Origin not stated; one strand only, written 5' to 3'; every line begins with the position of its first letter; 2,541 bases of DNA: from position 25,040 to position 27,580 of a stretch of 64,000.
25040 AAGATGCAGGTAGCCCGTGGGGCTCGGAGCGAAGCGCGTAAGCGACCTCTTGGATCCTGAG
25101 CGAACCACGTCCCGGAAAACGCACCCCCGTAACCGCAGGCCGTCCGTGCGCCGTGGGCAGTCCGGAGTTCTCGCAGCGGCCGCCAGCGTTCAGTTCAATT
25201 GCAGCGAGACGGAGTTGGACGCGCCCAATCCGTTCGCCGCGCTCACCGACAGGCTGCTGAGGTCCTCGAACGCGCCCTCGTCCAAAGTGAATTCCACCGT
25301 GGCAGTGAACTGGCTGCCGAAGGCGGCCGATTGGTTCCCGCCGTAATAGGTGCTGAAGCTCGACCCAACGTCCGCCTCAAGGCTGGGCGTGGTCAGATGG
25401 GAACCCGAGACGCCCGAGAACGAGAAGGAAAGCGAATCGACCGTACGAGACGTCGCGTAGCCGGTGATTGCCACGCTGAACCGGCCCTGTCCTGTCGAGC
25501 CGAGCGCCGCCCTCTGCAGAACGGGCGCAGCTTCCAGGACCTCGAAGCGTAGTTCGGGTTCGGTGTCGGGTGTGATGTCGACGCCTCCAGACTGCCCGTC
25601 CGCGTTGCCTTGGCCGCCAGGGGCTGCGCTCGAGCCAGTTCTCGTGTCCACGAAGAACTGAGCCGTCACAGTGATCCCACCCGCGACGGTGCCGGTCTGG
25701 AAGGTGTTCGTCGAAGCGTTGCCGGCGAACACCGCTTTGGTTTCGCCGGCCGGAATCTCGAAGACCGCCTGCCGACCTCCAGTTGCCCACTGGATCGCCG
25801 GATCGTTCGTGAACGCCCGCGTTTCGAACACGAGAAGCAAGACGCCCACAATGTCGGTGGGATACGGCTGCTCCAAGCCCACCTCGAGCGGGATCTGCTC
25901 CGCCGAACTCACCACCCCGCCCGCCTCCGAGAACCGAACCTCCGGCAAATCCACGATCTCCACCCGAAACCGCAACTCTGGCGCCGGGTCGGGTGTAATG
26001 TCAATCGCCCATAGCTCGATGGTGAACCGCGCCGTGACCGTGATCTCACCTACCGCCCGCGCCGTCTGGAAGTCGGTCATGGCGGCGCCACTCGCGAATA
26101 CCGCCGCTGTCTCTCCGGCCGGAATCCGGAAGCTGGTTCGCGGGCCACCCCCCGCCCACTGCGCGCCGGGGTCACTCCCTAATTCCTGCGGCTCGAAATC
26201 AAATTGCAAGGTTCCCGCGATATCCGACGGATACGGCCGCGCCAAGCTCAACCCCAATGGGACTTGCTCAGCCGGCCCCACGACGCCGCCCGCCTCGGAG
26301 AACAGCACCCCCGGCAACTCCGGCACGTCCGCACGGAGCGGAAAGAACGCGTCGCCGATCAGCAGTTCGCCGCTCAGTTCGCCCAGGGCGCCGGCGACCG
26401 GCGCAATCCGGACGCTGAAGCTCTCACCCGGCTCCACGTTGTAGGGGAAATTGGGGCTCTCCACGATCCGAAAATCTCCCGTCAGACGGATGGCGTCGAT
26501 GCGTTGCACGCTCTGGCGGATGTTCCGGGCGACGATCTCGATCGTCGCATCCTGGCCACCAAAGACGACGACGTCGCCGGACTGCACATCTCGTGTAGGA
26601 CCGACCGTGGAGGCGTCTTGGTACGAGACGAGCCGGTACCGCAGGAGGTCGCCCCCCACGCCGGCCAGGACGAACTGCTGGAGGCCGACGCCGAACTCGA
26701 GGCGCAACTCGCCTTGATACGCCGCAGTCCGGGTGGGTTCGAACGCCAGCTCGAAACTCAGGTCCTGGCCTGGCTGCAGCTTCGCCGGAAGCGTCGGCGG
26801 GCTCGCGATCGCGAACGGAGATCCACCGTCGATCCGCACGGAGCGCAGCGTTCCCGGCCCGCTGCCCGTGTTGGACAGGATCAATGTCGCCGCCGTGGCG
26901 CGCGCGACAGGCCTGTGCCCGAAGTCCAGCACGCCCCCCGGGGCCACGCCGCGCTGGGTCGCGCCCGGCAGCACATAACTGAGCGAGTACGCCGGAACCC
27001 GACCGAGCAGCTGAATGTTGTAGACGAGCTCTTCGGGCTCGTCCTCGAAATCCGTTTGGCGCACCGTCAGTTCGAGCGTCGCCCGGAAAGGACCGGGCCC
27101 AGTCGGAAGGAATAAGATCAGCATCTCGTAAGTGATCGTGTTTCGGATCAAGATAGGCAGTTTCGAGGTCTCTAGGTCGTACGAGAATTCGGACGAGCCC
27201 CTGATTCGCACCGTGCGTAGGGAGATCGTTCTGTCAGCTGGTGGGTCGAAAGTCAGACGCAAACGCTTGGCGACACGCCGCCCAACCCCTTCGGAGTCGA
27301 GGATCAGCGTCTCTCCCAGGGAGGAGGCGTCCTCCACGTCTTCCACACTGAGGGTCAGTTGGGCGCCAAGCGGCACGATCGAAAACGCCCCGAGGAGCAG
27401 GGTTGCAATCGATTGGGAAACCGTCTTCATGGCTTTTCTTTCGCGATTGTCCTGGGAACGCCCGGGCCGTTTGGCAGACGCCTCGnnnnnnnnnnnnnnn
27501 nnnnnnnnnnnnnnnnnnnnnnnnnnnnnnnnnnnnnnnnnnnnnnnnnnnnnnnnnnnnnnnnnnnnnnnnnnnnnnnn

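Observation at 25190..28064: Two-gene predicted cell-surface module: TM-anchored single Ig-like protein plus 746-aa multi-beta-sandwich secreted protein of no recognised family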

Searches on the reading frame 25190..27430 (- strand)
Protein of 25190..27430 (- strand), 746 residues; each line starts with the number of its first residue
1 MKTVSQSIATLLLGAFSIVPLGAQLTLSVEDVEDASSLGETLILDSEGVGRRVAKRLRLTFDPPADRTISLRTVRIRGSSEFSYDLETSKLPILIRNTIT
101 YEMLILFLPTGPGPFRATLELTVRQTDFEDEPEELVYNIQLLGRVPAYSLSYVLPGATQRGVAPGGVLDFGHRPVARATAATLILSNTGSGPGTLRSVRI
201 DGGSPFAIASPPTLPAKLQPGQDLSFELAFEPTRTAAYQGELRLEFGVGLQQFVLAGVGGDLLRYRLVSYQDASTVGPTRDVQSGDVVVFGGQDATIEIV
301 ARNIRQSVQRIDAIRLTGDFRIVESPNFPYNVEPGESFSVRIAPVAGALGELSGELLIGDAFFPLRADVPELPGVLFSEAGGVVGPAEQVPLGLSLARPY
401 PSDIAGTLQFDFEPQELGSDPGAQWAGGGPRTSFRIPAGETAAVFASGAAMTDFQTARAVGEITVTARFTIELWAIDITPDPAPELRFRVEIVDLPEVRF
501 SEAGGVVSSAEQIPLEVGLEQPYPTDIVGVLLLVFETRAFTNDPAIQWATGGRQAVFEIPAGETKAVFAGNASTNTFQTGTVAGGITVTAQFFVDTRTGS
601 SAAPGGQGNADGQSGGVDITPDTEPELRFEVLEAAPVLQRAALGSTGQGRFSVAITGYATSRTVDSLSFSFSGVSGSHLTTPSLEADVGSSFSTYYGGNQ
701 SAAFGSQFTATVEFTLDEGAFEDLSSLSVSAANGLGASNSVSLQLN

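Call 3: search_protein_families(library=pfam, proteins=[window:25190-27430:-], max_evalue=1)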
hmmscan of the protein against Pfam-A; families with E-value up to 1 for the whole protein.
window:25190-27430:- (746 aa): 4 families
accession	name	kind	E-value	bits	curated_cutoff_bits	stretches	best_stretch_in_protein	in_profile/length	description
PF22073.2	Cep192_D4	-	2.3e-09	37.8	35.5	2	168-245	11-93/112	Cep192 domain 4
PF22544.2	HYDIN_VesB_CFA65-like_Ig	-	5.6e-08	33.4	25.5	1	167-245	9-85/100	HYDIN/CFA65/VesB-like, Ig-like domain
PF12371.14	TMEM131_like_N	-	0.0017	19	28.8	1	167-244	7-82/84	Transmembrane protein 131-like N-terminal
PF15780.11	ASH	-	0.002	18.7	27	1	167-240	13-84/98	Abnormal spindle-like microcephaly-assoc'd, ASPM-SPD-2-Hydin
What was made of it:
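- On Pfam HYDIN/CFA65/VesB-like Ig (PF22544) and Cep192_D4 (PF22073), ASH/PapD-like clan: ASH PF15780 scores only 18.7 against 27 (call 3).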

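Call 4: search_protein_families(library=ncbifam, proteins=[window:25190-27430:-], max_evalue=1)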
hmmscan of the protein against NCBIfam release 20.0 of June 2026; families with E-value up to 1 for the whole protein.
window:25190-27430:- (746 aa): 1 family
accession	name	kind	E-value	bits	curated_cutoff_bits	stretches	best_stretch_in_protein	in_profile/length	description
NF012200.0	choice_anch_D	domain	9.2e-11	42.2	45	1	163-245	20-102/108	choice-of-anchor D domain-containing protein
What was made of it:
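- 26330..27430 (-): Large gene, N-terminal part. Signal peptide at aa 1-24, then three ASH/choice-of-anchor-D-like beta-sandwiches D1-D3 (aa 25-367). This is the variable 'passenger'. Pfam and NCBIfam hits fall on aa 163-245 only (calls 3, 4).
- On Choice-of-anchor D domain protein (NCBIfam NF012200): The window protein scores 42.2 bits (E 9e-11, aa 163-245), just under the cut-off (call 4).
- On Known C-terminal sorting signals (PEP-CTERM, LPXTG, T9SS Por_Secre_tail CTD, GlyGly-CTERM): No such Pfam or NCBIfam hit at E<=1 (calls 3, 4).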

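Call 6: find_homologous_proteins(query=window:25190-27430:-)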
Query window:25190-27430:- (746 aa): 44 proteins with E <= 0.001 among 8000 candidates.
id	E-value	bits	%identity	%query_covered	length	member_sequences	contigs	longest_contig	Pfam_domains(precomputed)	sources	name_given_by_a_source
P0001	0.0e+0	1610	100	100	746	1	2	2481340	PF22073.3,PF22544.3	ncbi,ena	-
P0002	0.0e+0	1395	46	85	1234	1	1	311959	PF22073.3,PF15780.12,PF22544.3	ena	-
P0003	0.0e+0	1295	79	100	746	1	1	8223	PF22073.3,PF15780.12,PF22544.3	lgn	-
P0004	0.0e+0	1221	45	88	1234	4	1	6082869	PF22073.3,PF15780.12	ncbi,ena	-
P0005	0.0e+0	1203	49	85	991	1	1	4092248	PF22073.3,PF22544.3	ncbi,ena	-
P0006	0.0e+0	1194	47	87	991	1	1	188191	PF22073.3,PF22544.3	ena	-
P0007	0.0e+0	1137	49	85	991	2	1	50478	PF22073.3,PF22544.3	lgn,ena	-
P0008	0.0e+0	1133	47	85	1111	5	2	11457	PF22073.3,PF22544.3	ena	-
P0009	0.0e+0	1107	49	85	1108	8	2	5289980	PF22073.3,PF22544.3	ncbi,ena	-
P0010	0.0e+0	1103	49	84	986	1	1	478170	PF22073.3,PF22544.3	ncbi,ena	-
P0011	0.0e+0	1083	45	88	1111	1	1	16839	PF22073.3,PF15780.12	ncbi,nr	ncbi:MAG: hypothetical protein OXC19_22260 [Bryobacterales bacterium]|nr:hypothetical protein [Bryob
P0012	0.0e+0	1064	45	82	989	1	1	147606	PF22544.3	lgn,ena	-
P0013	0.0e+0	1049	41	95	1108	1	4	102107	PF22544.3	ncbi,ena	-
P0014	1.7e-291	987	42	88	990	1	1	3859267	PF22073.3,PF22544.3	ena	-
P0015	7.9e-285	965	42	77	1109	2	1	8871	PF22073.3,PF22247.3,PF22544.3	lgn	-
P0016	7.4e-284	962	48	85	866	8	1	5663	PF22544.3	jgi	jgi:hypothetical protein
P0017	1.0e-283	961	46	94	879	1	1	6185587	PF22073.3,PF22544.3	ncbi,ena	-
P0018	1.2e-275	934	41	77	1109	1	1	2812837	PF22073.3,PF15780.12,PF22544.3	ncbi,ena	-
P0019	8.9e-273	925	47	87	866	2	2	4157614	PF22073.3,PF15780.12,PF22544.3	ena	-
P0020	9.5e-272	922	47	85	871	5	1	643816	PF22073.3,PF15780.12,PF22544.3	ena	-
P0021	2.7e-270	917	40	85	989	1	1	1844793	PF22073.3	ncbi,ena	-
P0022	5.8e-265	899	41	95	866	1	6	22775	PF22073.3,PF15780.12,PF22544.3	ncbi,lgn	-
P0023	2.2e-263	894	48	85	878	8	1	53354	PF22073.3,PF15780.12,PF22544.3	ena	-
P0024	1.4e-262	891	44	85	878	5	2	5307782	PF22073.3,PF22544.3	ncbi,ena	-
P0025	8.5e-262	889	43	85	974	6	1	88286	PF22073.3,PF15780.12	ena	-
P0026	1.0e-261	888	47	85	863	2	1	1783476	PF22544.3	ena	-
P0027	9.9e-256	869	47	82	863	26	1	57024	PF22544.3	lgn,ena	-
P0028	2.5e-255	867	43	82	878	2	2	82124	PF22073.3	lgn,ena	-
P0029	3.5e-254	864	44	85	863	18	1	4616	PF22544.3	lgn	-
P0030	8.3e-253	859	43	92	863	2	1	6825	PF22073.3,PF15780.12,PF22544.3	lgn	-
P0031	8.3e-253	859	45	85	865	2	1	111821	PF22073.3,PF15780.12,PF22544.3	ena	-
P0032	2.3e-252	857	45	85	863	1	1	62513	PF22073.3,PF15780.12,PF22544.3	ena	-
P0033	4.6e-251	853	46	85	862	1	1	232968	PF22544.3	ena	-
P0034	1.1e-250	852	45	85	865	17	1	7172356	PF22073.3,PF15780.12,PF22544.3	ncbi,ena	-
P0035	7.1e-250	849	46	82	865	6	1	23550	PF22544.3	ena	-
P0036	6.0e-249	846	55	100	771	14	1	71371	PF22073.3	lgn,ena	-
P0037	4.8e-244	830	46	85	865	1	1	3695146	PF15780.12,PF22544.3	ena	-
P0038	4.5e-243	827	46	85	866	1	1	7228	PF22544.3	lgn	-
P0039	5.3e-241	820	45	85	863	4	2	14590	PF22073.3,PF15780.12,PF22544.3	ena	-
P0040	1.0e-218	746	45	85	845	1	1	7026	PF22073.3,PF15780.12,PF22544.3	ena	-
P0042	9.7e-166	571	52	67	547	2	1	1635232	PF22073.3,PF22544.3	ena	-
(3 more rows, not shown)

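Call 9: find_encoding_contigs(protein=P0004, flank=8000, max_places=2)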
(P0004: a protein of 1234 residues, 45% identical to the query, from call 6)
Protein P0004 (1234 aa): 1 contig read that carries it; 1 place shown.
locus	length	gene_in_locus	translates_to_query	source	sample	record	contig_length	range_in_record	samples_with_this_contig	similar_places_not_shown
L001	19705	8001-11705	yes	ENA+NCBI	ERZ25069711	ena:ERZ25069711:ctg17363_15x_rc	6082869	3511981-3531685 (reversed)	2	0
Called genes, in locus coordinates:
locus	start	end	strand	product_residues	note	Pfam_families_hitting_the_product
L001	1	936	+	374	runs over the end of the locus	PF14583:Pectate_lyase22 (weak), PF26549:Tricorn_N (faint)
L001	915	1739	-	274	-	PF01026:TatD_DNase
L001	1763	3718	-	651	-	PF00133:tRNA-synt_1, PF01406:tRNA-synt_1e (faint), PF09334:tRNA-synt_1g, PF00133:tRNA-synt_1, PF08264:Anticodon_1 (weak), PF01588:tRNA_bind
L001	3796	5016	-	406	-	PF01969:Ni_insertion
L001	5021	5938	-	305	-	PF00126:HTH_1, PF03466:LysR_substrate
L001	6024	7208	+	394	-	PF00682:HMGL-like, PF22617:HCS_D2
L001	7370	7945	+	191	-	PF17789:MG4 (faint), PF13620:CarboxypepD_reg (weak)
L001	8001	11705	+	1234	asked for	PF15780:ASH (faint), PF22073:Cep192_D4 (faint)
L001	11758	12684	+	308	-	PF00749:tRNA-synt_1c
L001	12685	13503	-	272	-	PF01695:IstB_IS21 (weak)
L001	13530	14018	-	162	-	PF25917:BSH_RND, PF00364:Biotin_lipoyl, PF25919:BSH_CusB (weak)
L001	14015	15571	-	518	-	PF00289:Biotin_carb_N, PF02786:CPSase_L_D2, PF07478:Dala_Dala_lig_C, PF02785:Biotin_carb_C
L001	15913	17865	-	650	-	PF07583:PSCyt2, PF07587:PSD1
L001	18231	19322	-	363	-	PF01594:AI-2E_transport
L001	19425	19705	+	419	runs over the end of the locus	PF07690:MFS_1, PF13347:MFS_2 (faint), PF00083:Sugar_tr, PF07690:MFS_1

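Call 10: find_encoding_contigs(protein=P0034, flank=8000, max_places=2)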
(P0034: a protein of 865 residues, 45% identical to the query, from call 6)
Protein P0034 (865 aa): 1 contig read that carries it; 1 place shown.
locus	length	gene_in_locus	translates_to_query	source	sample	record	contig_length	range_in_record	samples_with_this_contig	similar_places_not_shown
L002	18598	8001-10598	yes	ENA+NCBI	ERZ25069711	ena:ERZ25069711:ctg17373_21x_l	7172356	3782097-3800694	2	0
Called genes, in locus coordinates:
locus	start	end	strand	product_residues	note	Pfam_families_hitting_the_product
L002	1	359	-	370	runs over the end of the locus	PF08240:ADH_N, PF00107:ADH_zinc_N, PF13602:ADH_zinc_N_2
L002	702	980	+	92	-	-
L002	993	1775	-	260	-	PF01026:TatD_DNase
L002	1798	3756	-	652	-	PF00133:tRNA-synt_1, PF01406:tRNA-synt_1e (faint), PF09334:tRNA-synt_1g, PF00133:tRNA-synt_1, PF08264:Anticodon_1, PF19303:Anticodon_3 (faint), PF01588:tRNA_bind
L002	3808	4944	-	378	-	PF01969:Ni_insertion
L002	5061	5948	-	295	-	PF00126:HTH_1, PF03466:LysR_substrate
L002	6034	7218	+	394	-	PF00682:HMGL-like, PF22617:HCS_D2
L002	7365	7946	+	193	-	PF13620:CarboxypepD_reg (weak)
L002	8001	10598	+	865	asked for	PF22073:Cep192_D4 (faint), PF15780:ASH (faint), PF22544:HYDIN_VesB_CFA65-like_Ig (faint)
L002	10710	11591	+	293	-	PF00749:tRNA-synt_1c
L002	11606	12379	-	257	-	-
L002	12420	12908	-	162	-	PF25919:BSH_CusB (faint), PF25973:BSH_CzcB (faint), PF00364:Biotin_lipoyl, PF25917:BSH_RND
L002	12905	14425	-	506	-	PF00289:Biotin_carb_N, PF02222:ATP-grasp, PF02786:CPSase_L_D2, PF07478:Dala_Dala_lig_C, PF02785:Biotin_carb_C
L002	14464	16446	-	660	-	PF07583:PSCyt2, PF07587:PSD1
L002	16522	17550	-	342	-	PF01594:AI-2E_transport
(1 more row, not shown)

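Call 32: predict_structure(alignment_id=A2)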
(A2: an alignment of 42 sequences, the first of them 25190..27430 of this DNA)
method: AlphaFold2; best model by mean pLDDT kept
length: 746 residues; sequences in the alignment: 42
mean_pLDDT: 80.3   pTM: 0.52
mean pLDDT of the five models: 80.3, 79.4, 79.1, 78.1, 77.7
residues with pLDDT >= 90: 240; 70-90: 369; 50-70: 80; < 50: 57
segments of 3 or more residues with pLDDT < 50: 1-22, 421-423, 541-547, 549-551, 598-614
pLDDT, mean of each block of 10 residues (from residue 1): 27 28 61 54 87 86 71 89 81 72 89 91 69 79 93 89 91 90 95 93 85 93 95 92 88 92 90 75 89 86 91 90 92 93 79 87 88 90 84 92 90 69 54 91 88 82 91 85 91 88 83 87 88 72 47 78 87 79 81 68 33 63 87 81 82 84 81 78 73 62 68 80 86 79 83
secondary structure, 60 per line:
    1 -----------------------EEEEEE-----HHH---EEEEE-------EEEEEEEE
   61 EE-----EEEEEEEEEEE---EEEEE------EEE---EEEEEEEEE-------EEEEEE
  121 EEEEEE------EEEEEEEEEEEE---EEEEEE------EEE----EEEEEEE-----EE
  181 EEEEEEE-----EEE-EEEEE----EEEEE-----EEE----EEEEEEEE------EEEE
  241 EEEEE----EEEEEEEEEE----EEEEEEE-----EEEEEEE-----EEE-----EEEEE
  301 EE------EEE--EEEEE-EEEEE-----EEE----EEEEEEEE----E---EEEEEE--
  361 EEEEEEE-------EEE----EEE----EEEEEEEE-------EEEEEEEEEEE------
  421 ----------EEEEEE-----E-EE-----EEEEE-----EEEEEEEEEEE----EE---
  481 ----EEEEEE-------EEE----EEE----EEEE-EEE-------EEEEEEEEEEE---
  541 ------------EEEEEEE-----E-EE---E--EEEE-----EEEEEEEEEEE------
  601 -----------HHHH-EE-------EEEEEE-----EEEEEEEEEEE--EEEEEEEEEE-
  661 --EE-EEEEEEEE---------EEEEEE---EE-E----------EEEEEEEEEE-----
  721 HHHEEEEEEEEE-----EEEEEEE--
elements in order (helices of 4 or more, strands of 3 or more residues): E24-29 E41-45 E53-62 E68-78 E82-86 E93-95 E99-107 E115-126 E133-144 E148-153 E160-162 E167-173 E179-187 E193-195 E197-201 E206-210 E216-218 E223-230 E237-245 E250-259 E264-270 E276-282 E288-290 E296-302 E309-311 E314-318 E320-324 E330-332 E337-344 E353-358 E361-367 E375-377 E382-384 E389-396 E404-414 E431-436 E451-455 E461-471 E485-490 E498-500 E505-507 E512-515 E517-519 E527-537 E553-559 E575-578 E584-594 H612-615 E626-631 E637-647 E650-659 E666-673 E683-688 E706-715 E724-732 E738-744
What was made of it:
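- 26330..27430 (-): AF2 model (call 32).
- On Autotransporter / two-partner secretion (type V): AF2 gives two separate units of about 9 and 7 strands for aa 491-746, not one barrel (call 32).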

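Call 36: fold_search(model_id=the predicted structure, library=pdb)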
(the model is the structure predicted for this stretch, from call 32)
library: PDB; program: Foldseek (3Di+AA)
matches with E <= 10: 1863; with E <= 0.001: 214
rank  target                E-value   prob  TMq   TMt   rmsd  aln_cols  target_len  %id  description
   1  7sqc_2B               3.5e-23  1.00  0.21  0.21  33.0       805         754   13  Ciliary C1 central pair apparatus isolated from Chlamydomonas reinhardtii (released 2022-04-13)
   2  7som_D                3.5e-23  1.00  0.17  0.09  36.5       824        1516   13  Ciliary C2 central pair apparatus isolated from Chlamydomonas reinhardtii (released 2022-04-13)
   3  7sqc_2A               3.8e-23  1.00  0.21  0.21  33.4       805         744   14  Ciliary C1 central pair apparatus isolated from Chlamydomonas reinhardtii (released 2022-04-13)
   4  9ijj_h                2.4e-22  1.00  0.18  0.11  48.8       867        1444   11  In situ structure of the central apparatus in mouse sperm axoneme. (released 2025-06-04)
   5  9ijj_O                8.1e-22  1.00  0.21  0.14  31.2       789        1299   11  In situ structure of the central apparatus in mouse sperm axoneme. (released 2025-06-04)
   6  9ijj_C                3.0e-20  1.00  0.17  0.14  22.4       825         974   10  In situ structure of the central apparatus in mouse sperm axoneme. (released 2025-06-04)
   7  9ijj_4J               1.1e-19  1.00  0.18  0.19  26.8       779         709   14  In situ structure of the central apparatus in mouse sperm axoneme. (released 2025-06-04)
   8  7sqc_O0               1.3e-19  1.00  0.25  0.18  28.4       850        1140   12  Ciliary C1 central pair apparatus isolated from Chlamydomonas reinhardtii (released 2022-04-13)
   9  9ijj_4G               3.6e-19  1.00  0.24  0.06  51.8       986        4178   11  In situ structure of the central apparatus in mouse sperm axoneme. (released 2025-06-04)
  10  9ijj_4I               2.3e-18  1.00  0.23  0.08  25.4       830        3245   11  In situ structure of the central apparatus in mouse sperm axoneme. (released 2025-06-04)
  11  7sqc_F1               6.4e-18  1.00  0.16  0.22  21.6       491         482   16  Ciliary C1 central pair apparatus isolated from Chlamydomonas reinhardtii (released 2022-04-13)
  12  9ijj_4H               1.6e-17  1.00  0.25  0.07  43.9       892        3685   12  In situ structure of the central apparatus in mouse sperm axoneme. (released 2025-06-04)
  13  9ijj_4A               1.2e-15  1.00  0.16  0.05  45.3       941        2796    9  In situ structure of the central apparatus in mouse sperm axoneme. (released 2025-06-04)
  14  9ijj_E                1.3e-14  1.00  0.20  0.27  24.7       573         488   12  In situ structure of the central apparatus in mouse sperm axoneme. (released 2025-06-04)
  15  7sqc_T1               2.0e-14  1.00  0.17  0.21  21.0       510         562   15  Ciliary C1 central pair apparatus isolated from Chlamydomonas reinhardtii (released 2022-04-13)
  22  8opr_A                5.2e-12  1.00  0.10  0.11  43.7       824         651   11  Structure of the EA1 surface layer of Bacillus anthracis (released 2023-11-08)
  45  5ftx                  1.6e-09  1.00  0.20  0.21  26.1       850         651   10  Structure of surface layer protein SbsC, domains 4-9 (released 2017-02-22)
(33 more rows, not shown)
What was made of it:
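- On Pfam HYDIN/CFA65/VesB-like Ig (PF22544) and Cep192_D4 (PF22073), ASH/PapD-like clan: Foldseek top hits are ciliary ASH-domain proteins (call 36).
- Foldseek finds S-layer Ig chains (EA1 8opr, SbsC 5ftx) among many multi-Ig hits (call 36). The Foldseek hits are generic (TM-scores 0.10-0.25) and rank below the ciliary ASH proteins (call 36).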
